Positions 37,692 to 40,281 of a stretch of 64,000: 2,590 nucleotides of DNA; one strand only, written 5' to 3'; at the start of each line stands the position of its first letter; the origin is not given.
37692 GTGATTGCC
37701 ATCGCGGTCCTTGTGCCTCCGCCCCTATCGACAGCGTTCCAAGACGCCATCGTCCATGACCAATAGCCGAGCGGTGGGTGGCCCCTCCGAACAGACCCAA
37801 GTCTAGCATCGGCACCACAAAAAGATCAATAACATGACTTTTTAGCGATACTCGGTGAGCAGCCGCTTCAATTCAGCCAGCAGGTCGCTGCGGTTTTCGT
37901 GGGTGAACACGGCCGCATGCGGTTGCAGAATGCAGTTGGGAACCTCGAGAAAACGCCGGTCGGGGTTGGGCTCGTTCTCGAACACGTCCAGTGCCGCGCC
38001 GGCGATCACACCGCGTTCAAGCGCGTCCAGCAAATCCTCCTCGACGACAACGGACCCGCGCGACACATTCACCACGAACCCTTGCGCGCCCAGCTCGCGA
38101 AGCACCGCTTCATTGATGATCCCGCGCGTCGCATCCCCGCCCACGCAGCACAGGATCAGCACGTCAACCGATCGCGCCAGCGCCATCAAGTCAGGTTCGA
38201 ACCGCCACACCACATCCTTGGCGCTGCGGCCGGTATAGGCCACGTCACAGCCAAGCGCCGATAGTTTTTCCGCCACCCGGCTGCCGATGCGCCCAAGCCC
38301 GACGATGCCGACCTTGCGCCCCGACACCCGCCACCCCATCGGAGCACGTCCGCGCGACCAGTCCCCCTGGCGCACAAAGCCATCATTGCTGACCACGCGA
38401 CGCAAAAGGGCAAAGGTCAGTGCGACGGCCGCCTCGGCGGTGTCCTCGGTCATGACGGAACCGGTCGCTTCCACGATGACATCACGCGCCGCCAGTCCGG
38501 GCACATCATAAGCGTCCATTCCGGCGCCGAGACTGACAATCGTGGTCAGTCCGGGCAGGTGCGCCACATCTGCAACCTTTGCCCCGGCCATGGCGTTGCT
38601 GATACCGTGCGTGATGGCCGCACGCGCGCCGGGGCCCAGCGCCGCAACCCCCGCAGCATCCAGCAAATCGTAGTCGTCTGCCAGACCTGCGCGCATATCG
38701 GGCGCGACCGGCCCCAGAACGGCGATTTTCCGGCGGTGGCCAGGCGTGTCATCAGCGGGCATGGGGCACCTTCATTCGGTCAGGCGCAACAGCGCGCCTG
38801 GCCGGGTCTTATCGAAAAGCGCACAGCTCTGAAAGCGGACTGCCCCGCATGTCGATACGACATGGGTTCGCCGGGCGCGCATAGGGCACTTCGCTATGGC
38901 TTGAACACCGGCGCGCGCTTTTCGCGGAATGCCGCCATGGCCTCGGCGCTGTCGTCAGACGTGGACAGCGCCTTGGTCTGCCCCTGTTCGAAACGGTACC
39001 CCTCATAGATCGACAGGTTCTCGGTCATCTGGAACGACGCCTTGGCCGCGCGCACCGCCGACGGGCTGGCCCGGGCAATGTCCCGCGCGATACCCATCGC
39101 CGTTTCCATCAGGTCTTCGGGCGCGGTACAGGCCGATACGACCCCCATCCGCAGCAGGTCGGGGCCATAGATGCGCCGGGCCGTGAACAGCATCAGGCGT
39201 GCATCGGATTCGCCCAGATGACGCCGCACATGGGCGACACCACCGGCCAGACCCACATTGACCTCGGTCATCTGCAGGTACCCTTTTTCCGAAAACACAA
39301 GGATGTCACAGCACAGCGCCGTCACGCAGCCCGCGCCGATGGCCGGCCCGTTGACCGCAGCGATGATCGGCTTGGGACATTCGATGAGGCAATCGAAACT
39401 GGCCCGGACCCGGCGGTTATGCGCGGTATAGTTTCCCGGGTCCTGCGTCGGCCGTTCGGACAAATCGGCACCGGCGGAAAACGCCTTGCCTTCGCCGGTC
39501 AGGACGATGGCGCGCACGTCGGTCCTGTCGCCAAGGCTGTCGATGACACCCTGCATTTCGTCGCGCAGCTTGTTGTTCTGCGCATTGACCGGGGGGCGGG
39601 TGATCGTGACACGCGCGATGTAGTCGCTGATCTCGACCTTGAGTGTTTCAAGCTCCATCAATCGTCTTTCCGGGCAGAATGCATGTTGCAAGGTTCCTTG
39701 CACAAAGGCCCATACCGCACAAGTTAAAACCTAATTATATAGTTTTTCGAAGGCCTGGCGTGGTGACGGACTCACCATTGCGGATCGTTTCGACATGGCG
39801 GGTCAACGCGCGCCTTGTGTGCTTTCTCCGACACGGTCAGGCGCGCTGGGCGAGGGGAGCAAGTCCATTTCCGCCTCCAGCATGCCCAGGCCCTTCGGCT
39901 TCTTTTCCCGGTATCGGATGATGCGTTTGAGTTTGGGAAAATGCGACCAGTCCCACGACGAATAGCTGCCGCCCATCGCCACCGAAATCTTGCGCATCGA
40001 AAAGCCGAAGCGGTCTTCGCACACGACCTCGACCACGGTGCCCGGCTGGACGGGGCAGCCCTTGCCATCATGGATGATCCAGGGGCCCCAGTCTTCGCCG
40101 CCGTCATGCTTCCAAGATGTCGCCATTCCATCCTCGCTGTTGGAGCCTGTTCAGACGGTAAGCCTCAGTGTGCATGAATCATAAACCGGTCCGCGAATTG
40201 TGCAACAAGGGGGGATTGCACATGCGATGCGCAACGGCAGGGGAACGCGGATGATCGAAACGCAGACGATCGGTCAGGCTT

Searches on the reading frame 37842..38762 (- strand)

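Call 43: search_protein_families(library=pfam, proteins=[window:37842-38762:-], max_evalue=0.001)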
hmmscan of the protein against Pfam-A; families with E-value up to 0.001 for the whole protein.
window:37842-38762:- (306 aa): 3 families
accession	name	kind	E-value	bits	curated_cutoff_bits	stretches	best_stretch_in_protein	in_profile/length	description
PF02826.25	2-Hacid_dh_C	-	3.3e-48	163.9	25.1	1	113-284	1-178/178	D-isomer specific 2-hydroxyacid dehydrogenase, NAD binding domain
PF00389.36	2-Hacid_dh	-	3.4e-06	27.2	24.6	1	64-221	54-103/134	D-isomer specific 2-hydroxyacid dehydrogenase, catalytic domain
PF03446.21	NAD_binding_2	-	0.00037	21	21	1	150-247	1-106/161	NAD binding domain of 6-phosphogluconate dehydrogenase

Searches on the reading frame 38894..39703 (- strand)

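Call 43: search_protein_families(library=pfam, proteins=[window:38894-39703:-], max_evalue=0.001)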
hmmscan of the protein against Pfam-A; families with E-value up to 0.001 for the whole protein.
window:38894-39703:- (269 aa): 2 families
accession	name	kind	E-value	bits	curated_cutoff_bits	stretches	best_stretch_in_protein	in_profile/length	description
PF00378.25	ECH_1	-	3.4e-53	181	27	1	25-268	2-249/251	Enoyl-CoA hydratase/isomerase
PF16113.10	ECH_2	-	7.4e-17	62.3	27.2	1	31-225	3-203/335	Enoyl-CoA hydratase/isomerase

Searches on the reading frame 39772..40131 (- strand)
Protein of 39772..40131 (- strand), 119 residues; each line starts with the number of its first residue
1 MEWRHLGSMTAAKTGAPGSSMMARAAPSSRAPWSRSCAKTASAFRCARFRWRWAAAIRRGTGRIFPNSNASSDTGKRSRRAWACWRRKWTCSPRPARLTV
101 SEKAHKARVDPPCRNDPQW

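Call 19: search_protein_families(library=pfam, proteins=[window:39772-40131:-], max_evalue=10)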
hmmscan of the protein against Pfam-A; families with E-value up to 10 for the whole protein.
window:39772-40131:- (119 aa): 0 families

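Call 43: search_protein_families(library=pfam, proteins=[window:39803-40126:-], max_evalue=0.001)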
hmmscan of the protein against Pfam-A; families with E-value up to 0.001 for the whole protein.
window:39803-40126:- (107 aa): 0 families

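Call 64: search_protein_families(library=phrogs, proteins=[window:39803-40126:-], max_evalue=0.01)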
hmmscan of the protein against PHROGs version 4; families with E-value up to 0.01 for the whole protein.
window:39803-40126:- (107 aa): 1 family
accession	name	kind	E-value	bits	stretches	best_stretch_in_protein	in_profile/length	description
phrog_9174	-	unknown function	1.7e-06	29.4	1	16-75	18-76/157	-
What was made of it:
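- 39803..40126 (-): P6, small conserved accessory protein (107 aa) with a GAGGA RBS, 147 nt after P5. No Pfam hit; a weak hit to phrog_9174 (calls 43, 64).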

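Call 104: find_homologous_proteins(query=window:39803-40126:-)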
Query window:39803-40126:- (107 aa): 54 proteins with E <= 0.001 among 55 candidates.
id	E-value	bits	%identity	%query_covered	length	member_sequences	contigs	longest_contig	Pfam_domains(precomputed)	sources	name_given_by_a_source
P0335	7.0e-66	238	96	100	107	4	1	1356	-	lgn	-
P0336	2.2e-46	175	77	84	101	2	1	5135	-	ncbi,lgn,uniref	ncbi:MAG: hypothetical protein WBB85_04900 [Albidovulum sp.]|uniref:hypothetical protein n=1 Tax=Alb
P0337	5.6e-44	167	68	93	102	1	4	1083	-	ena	-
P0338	8.6e-44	166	75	81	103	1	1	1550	-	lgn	-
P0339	3.4e-43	164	67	93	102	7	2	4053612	-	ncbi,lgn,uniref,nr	ncbi:hypothetical protein FHY55_04740 [Oceanicola sp. D3]|uniref:hypothetical protein n=1 Tax=Oceani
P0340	4.1e-43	164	68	93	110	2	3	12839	-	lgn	-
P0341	4.6e-42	161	67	93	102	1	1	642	-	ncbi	-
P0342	1.3e-41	159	66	93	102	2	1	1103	-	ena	-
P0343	1.5e-41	159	70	93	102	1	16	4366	-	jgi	jgi:hypothetical protein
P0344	1.9e-41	159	63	88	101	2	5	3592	-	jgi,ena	-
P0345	1.1e-40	156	69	85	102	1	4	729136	-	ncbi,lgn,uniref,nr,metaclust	ncbi:hypothetical protein [Thioclava pacifica]|uniref:Uncharacterized protein n=1 Tax=Thioclava paci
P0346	1.9e-40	155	72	81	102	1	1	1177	-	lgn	-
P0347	2.2e-40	155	63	99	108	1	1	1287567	-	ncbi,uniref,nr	ncbi:hypothetical protein [Actibacterium ureilyticum]|uniref:hypothetical protein n=1 Tax=Actibacter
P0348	3.0e-40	155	63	87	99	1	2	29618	-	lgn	-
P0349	5.9e-40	154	63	93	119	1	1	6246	-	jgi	jgi:hypothetical protein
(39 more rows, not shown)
